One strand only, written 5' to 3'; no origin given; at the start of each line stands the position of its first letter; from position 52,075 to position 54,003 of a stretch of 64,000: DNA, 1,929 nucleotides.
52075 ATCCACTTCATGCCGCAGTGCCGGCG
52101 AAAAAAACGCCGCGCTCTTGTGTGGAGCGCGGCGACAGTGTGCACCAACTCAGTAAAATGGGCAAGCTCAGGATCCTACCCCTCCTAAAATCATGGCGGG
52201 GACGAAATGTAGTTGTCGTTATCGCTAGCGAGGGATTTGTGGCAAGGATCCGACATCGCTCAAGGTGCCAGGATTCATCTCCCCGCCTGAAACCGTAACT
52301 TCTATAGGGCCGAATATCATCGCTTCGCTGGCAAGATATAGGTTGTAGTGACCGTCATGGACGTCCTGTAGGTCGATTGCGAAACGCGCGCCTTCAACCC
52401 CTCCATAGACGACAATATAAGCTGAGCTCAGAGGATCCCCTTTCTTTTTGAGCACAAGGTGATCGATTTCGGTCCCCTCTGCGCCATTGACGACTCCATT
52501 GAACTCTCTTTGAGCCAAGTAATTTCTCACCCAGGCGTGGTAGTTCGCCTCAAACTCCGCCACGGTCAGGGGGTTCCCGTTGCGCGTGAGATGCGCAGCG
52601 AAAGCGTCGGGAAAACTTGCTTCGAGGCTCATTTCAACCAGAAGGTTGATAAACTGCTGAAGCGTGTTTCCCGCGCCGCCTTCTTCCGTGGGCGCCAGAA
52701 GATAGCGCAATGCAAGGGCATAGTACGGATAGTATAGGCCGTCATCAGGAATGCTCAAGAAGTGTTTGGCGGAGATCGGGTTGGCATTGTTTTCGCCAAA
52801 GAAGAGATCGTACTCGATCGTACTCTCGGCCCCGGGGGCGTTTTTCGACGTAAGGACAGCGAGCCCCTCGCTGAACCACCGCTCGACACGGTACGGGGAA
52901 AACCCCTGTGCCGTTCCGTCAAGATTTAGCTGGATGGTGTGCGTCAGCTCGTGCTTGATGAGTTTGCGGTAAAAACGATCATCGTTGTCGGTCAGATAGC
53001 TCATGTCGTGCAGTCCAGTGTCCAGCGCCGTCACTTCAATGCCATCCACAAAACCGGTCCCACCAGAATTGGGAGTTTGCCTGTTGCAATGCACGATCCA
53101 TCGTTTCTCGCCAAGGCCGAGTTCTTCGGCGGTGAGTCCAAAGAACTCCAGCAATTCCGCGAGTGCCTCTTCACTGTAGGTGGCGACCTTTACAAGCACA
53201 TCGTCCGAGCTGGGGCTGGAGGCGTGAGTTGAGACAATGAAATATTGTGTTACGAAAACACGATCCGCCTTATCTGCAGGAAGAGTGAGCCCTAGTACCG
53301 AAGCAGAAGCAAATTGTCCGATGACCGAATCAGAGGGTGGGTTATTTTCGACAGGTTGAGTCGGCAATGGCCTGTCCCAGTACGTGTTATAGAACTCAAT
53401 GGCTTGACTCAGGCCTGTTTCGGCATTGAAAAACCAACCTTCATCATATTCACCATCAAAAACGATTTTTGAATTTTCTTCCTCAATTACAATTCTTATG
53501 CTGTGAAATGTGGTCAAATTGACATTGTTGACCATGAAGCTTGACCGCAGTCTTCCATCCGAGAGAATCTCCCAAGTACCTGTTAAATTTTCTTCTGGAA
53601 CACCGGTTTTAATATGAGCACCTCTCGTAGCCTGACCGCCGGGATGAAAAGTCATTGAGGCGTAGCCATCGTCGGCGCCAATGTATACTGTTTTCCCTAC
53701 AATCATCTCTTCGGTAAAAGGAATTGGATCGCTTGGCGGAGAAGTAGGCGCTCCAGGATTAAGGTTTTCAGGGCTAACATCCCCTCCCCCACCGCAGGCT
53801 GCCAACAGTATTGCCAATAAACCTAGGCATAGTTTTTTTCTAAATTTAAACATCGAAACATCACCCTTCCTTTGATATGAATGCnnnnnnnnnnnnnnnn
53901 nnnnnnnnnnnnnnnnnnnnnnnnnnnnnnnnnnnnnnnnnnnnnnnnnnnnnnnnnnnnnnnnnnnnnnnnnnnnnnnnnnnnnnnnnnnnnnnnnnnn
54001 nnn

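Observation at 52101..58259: Low-G+C five-gene envelope-lipoprotein island apparently driven by a sigma-54 promoter and a divergent enhancer-binding protein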

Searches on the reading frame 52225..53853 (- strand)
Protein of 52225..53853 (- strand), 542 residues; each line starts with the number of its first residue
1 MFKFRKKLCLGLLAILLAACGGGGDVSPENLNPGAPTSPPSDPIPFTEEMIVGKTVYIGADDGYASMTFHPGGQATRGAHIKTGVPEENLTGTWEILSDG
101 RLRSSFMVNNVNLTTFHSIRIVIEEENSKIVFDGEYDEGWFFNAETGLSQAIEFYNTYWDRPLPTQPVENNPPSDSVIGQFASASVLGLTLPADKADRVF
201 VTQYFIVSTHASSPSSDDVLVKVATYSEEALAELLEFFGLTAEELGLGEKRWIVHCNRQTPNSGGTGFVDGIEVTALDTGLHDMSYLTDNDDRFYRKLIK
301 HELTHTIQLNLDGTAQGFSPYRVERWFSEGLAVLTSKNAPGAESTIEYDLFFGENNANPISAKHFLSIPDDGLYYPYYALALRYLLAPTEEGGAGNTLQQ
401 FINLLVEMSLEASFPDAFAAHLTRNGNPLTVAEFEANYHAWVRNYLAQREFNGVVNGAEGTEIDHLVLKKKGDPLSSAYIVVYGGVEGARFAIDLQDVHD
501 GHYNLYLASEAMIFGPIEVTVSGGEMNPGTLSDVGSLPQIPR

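Call 3: search_protein_families(library=pfam, proteins=[window:52225-53853:-], max_evalue=0.1)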
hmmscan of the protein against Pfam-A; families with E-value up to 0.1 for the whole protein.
window:52225-53853:- (542 aa): 1 family
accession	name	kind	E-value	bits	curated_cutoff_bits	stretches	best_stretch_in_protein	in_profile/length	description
PF09430.16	EMC7_beta-sandw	-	0.0031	18.1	26.6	1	495-529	33-68/122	ER membrane protein complex subunit 7, beta-sandwich domain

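Call 6: search_protein_families(library=ncbifam, proteins=[window:52225-53853:-], max_evalue=0.1)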
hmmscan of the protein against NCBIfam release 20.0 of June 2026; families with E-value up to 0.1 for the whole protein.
window:52225-53853:- (542 aa): 2 families
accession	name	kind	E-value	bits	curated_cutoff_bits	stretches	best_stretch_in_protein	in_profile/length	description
NF033876.2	flagella_HExxH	equivalog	7.2e-06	25.7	205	1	295-447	129-270/384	flagellinolysin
NF058595.1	invert_tail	domain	0.042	14.2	37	1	9-37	61-88/113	lipo-invert putative C-terminal anchoring domain-containing protein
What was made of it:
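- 52225..53853 (-): 542-aa lipoprotein in three parts. The N-terminal domain (about residues 46-157, motif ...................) is shared with lipoproteins of related loci. The central domain carries HELTH...WFSEG and looks like a zinc peptidase. The C-terminal part is beta-rich. NCBIfam flagellinolysin 7e-6, far below its cut-off (call 6).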

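Call 7: search_protein_families(library=padloc, proteins=[window:52225-53853:-], max_evalue=0.1)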
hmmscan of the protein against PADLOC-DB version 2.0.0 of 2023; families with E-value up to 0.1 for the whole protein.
window:52225-53853:- (542 aa): 0 families

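Call 17: find_homologous_proteins(query=window:52225-53853:-, max_evalue=0.001)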
Query window:52225-53853:- (542 aa): 2 proteins with E <= 0.001 among 8000 candidates.
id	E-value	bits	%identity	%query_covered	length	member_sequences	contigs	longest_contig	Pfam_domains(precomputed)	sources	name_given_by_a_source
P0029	3.8e-294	995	100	80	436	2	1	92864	-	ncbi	-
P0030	2.0e-131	457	44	99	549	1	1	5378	-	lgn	-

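Call 18: find_encoding_contigs(protein=P0030, flank=10000, max_places=3)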
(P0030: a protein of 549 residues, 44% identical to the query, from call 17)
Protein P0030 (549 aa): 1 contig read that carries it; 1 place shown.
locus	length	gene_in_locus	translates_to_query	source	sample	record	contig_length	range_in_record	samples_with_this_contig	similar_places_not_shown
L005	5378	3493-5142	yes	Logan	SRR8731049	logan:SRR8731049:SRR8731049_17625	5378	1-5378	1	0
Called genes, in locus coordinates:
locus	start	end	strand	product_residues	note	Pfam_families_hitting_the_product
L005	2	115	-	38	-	?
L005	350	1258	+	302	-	-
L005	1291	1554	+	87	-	-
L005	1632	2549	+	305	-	-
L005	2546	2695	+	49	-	-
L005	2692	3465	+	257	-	PF05818:TraT, PF13441:Gly-zipper_YMGG, PF05433:Rick_17kDa_Anti (weak), PF13488:Gly-zipper_Omp (weak)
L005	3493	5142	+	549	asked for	-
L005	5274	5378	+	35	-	?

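Call 42: search_solved_structures(query=window:52225-53853:-, max_evalue=10, show_alignments=2)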
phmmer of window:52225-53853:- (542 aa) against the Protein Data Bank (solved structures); distinct sequences matched with E-value up to 10: 0.

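Call 60: search_protein_families(library=pfam, proteins=[L005:1632-2549:+], max_evalue=0.01)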
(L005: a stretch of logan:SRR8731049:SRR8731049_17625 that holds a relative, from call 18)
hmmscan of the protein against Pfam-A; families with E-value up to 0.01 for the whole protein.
L005:1632-2549:+ (305 aa): 0 families

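Call 66: search_protein_families(library=phrogs, proteins=[window:52225-53853:-, L005:1291-1554:+], max_evalue=0.01)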
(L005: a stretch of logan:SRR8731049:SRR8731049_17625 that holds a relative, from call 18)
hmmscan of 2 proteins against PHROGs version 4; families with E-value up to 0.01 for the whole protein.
window:52225-53853:- (542 aa): 0 families

L005:1291-1554:+ (87 aa): 1 family
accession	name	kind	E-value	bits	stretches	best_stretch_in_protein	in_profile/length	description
phrog_6978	-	unknown function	0.00065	20.4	1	34-86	229-282/284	-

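Call 98: search_solved_structures(query=A5, max_evalue=10, show_alignments=2)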
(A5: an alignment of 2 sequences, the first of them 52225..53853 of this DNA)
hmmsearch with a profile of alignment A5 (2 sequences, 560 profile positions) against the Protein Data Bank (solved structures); distinct sequences matched with E-value up to 10: 0.
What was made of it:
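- On Gluzincin zinc metallopeptidase: No PDB match (calls 42, 98).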

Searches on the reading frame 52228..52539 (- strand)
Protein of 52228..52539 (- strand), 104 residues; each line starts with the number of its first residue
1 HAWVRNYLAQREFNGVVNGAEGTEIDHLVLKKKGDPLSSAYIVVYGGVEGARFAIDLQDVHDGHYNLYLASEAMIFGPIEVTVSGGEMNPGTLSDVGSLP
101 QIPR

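Call 95: search_protein_families(library=pfam, proteins=[window:52228-52539:-], max_evalue=5)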
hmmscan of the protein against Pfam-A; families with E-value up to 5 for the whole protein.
window:52228-52539:- (104 aa): 1 family
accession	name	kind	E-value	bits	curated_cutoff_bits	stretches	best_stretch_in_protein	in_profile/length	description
PF09430.16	EMC7_beta-sandw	-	0.003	18.2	26.6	1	57-92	33-69/122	ER membrane protein complex subunit 7, beta-sandwich domain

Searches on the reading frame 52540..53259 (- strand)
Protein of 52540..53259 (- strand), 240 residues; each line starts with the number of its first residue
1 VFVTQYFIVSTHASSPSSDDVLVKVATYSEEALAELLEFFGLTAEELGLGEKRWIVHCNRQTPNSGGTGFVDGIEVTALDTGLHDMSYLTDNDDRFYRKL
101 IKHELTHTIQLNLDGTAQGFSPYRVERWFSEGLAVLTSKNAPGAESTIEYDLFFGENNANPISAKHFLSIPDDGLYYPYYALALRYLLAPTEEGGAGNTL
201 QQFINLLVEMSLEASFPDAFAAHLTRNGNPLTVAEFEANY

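Call 95: search_protein_families(library=pfam, proteins=[window:52540-53259:-], max_evalue=5)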
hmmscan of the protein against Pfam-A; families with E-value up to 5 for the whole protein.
window:52540-53259:- (240 aa): 1 family
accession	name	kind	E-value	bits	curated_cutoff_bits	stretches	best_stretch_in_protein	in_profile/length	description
PF13699.11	eCIS_core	-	0.091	13.4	22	1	98-110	62-74/79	eCIS core domain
